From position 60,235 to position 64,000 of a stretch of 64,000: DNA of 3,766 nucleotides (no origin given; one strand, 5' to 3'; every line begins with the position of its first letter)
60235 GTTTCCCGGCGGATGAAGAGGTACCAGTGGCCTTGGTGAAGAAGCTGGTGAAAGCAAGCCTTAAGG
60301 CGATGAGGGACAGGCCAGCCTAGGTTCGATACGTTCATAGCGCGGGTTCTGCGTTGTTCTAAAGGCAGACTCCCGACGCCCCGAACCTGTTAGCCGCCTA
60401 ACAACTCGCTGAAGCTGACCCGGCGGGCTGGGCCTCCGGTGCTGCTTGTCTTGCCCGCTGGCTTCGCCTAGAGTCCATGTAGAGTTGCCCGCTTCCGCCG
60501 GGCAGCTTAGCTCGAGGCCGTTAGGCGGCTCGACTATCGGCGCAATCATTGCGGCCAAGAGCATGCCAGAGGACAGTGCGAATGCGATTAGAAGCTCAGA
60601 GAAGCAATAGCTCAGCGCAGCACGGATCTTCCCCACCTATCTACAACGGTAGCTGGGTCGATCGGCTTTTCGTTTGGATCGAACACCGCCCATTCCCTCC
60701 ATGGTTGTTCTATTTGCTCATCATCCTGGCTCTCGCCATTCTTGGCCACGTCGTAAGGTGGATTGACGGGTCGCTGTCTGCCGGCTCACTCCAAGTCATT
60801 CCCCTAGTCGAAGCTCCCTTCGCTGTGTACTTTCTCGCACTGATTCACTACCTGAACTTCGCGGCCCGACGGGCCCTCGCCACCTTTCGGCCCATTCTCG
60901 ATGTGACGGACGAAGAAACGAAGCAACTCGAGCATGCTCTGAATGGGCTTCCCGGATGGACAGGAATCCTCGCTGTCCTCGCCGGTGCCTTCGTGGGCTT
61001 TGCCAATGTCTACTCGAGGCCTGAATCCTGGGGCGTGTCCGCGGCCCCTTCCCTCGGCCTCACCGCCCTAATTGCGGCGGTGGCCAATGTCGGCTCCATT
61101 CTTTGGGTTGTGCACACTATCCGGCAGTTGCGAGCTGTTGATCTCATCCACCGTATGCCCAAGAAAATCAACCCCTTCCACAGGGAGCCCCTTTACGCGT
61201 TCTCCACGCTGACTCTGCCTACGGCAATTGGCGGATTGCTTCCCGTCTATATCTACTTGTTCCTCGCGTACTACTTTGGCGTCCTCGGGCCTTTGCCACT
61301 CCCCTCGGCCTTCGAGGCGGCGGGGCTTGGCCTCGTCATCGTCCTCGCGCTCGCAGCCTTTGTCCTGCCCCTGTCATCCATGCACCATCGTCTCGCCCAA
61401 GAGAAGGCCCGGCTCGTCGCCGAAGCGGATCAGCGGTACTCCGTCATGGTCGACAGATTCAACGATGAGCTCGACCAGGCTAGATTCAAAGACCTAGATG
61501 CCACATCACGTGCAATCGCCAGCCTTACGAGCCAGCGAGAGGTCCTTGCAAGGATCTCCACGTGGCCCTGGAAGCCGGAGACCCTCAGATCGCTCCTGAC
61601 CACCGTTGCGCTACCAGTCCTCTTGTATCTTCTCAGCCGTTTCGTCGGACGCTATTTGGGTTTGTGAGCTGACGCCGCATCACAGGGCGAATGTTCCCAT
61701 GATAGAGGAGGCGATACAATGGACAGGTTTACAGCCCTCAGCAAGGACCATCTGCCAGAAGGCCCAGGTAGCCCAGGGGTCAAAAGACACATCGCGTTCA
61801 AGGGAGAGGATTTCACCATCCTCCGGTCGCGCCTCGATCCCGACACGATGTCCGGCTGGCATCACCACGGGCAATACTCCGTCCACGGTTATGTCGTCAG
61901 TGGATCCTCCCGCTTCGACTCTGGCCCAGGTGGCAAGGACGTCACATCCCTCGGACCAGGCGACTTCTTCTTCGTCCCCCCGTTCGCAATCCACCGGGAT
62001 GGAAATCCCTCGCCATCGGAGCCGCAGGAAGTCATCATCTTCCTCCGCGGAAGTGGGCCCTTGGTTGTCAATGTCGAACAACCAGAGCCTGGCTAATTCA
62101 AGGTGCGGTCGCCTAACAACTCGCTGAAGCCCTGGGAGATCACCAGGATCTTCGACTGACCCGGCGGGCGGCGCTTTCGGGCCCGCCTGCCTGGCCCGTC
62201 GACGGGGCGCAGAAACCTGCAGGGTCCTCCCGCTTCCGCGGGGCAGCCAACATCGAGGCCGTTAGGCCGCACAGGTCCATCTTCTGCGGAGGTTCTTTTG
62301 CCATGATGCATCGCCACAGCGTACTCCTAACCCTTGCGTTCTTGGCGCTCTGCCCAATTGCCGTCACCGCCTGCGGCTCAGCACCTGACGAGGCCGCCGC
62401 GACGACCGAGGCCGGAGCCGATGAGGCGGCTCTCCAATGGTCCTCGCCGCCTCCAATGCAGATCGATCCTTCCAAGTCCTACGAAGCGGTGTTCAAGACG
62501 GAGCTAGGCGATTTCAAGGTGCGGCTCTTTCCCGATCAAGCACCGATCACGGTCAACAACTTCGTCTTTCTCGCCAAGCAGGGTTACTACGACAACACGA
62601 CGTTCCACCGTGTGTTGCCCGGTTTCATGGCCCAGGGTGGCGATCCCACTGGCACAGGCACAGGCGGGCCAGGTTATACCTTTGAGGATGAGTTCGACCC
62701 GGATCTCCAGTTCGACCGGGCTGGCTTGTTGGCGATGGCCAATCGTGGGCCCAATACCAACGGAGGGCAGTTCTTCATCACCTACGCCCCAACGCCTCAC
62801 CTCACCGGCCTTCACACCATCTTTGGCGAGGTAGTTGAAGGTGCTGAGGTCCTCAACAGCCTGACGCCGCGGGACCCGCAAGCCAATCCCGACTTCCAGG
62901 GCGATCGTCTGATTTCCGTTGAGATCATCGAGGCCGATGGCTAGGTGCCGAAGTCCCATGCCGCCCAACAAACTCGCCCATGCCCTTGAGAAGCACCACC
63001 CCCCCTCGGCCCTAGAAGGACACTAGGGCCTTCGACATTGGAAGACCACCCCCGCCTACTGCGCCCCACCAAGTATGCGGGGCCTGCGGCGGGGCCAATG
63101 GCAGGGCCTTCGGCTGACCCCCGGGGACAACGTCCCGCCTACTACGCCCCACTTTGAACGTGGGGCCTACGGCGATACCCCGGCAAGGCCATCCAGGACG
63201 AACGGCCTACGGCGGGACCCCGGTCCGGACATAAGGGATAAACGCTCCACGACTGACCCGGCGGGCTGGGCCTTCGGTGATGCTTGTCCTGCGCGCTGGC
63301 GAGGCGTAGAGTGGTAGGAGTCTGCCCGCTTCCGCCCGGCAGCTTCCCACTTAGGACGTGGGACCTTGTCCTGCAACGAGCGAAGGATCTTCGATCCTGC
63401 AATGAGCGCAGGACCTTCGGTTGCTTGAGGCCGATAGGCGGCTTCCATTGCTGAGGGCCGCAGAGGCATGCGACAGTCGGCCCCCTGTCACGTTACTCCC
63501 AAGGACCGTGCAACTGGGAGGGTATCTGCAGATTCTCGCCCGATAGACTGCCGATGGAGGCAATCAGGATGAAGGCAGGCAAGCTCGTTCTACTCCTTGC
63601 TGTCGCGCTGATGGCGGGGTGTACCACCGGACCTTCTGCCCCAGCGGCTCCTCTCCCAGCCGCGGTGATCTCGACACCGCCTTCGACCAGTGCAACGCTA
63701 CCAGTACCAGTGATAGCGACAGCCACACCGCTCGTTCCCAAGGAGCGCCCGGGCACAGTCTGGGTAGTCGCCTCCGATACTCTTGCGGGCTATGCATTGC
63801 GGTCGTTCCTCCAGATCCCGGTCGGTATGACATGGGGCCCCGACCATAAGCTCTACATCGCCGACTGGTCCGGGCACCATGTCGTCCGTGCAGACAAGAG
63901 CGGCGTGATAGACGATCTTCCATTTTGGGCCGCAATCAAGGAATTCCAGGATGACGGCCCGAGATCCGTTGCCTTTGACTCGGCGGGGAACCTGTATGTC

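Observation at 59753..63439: Integron-type gene-cassette array (attC-like site after each small ORF block) with no integrase in view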

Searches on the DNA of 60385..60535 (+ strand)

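Call 18: search_dna_similar(query=window:60385-60535:+, collection=plasmids, mode=distant, max_evalue=10, max_rows=30)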
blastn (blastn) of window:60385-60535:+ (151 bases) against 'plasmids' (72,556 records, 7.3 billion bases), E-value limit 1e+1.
Records with a match: 8; places in all: 8; records where one place covers at least 80% of the query: 0.
Best place of each record, by identity: 90-95% 7; 80-90% 1.
By first word of the organism name: Sphingobium 4; Streptomyces 3; Natronorubrum 1.
By predicted mobility (MOB-suite, as given by PLSDB): conjugative 4; non-mobilizable 3; mobilizable 1.
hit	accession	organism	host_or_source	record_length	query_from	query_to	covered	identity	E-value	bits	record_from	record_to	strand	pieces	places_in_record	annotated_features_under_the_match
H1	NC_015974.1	Sphingobium sp. SYK-6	-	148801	108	135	19%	92.9%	1e-1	43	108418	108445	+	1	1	none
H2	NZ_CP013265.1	Sphingobium baderi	cell culture,soil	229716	108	135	19%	92.9%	1e-1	43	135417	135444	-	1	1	none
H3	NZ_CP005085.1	Sphingobium sp. TKS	-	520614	108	135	19%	92.9%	1e-1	43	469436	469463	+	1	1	none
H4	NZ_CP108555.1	Streptomyces sp. NBC_01207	-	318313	40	66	18%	92.9%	1e+0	39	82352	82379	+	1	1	ParA family protein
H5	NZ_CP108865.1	Streptomyces virginiae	-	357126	40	66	18%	92.9%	1e+0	39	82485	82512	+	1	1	ParA family protein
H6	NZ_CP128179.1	Sphingobium baderi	mixed culture,activated sludge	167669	108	135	19%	89.3%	5e+0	38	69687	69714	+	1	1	LPD7 domain-containing protein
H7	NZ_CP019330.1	Natronorubrum daqingense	-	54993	124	149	17%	92.3%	1e+0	39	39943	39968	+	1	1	helix-turn-helix domain-containing protein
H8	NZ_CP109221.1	Streptomyces cellulosae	-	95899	37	61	17%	92.0%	5e+0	37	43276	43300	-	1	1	mobF: MobF family relaxase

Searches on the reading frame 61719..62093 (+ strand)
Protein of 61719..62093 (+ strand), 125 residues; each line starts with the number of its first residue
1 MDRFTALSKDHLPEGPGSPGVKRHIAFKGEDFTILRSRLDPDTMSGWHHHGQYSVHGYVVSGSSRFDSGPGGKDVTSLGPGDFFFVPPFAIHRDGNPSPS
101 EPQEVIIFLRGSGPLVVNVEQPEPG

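Call 16: find_encoding_contigs(protein=window:61719-62093:+, flank=10000, max_places=10)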
Protein seq(125 aa) (125 aa): 1 contig read that carries it; 1 place shown.
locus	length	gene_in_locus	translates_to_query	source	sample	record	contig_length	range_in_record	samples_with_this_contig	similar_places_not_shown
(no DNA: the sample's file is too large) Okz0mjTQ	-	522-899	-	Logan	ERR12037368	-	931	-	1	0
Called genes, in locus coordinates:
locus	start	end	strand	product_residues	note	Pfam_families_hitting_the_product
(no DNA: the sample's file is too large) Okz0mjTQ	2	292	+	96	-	?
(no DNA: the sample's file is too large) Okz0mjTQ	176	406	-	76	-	-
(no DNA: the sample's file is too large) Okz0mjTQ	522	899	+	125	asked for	PF07883:Cupin_2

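Call 21: search_protein_families(library=pfam, max_evalue=0.01, proteins=[window:61719-62093:+])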
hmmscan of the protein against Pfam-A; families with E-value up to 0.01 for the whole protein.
window:61719-62093:+ (125 aa): 4 families
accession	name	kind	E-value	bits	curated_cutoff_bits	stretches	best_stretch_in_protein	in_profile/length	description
PF07883.17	Cupin_2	-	4.3e-08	33.2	27.2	1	38-102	4-63/70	Cupin domain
PF02311.25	AraC_binding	-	0.001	19.2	21.1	1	42-97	14-64/135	AraC-like ligand binding domain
PF00190.28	Cupin_1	-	0.0036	17.3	22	1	31-100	32-105/151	Cupin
PF05899.18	Cupin_3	-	0.0096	16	23.5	0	45-88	17-58/74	EutQ-like cupin domain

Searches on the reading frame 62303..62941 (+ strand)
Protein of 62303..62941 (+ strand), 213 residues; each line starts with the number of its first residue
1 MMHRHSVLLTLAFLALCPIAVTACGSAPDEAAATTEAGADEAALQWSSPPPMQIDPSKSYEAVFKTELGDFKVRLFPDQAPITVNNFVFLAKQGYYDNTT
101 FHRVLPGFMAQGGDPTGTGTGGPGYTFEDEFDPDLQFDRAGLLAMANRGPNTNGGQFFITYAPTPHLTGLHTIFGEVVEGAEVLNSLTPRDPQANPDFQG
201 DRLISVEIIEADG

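Call 15: find_encoding_contigs(protein=window:62303-62941:+, flank=10000, max_places=10)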
Protein seq(213 aa) (213 aa): no gene with exactly this product is on record in the collection.

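Call 21: search_protein_families(library=pfam, max_evalue=0.01, proteins=[window:62303-62941:+])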
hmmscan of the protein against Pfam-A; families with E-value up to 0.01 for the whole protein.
window:62303-62941:+ (213 aa): 1 family
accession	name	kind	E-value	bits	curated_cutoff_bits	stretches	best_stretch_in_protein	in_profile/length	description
PF00160.26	Pro_isomerase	-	1.2e-45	156.1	21.7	1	64-189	4-139/159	Cyclophilin type peptidyl-prolyl cis-trans isomerase/CLD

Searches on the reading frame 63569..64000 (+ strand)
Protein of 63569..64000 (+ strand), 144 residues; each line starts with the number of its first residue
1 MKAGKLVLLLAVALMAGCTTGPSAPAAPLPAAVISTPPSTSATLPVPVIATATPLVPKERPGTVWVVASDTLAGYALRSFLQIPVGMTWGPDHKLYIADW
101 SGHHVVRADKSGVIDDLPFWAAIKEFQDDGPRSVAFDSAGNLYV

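Call 21: search_protein_families(library=pfam, max_evalue=0.01, proteins=[window:63569-64000:+])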
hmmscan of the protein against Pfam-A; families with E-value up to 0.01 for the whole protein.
window:63569-64000:+ (144 aa): 1 family
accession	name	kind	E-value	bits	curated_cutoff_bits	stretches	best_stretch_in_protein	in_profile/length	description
PF01436.27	NHL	-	0.00021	21.6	20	0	81-106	1-26/28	NHL repeat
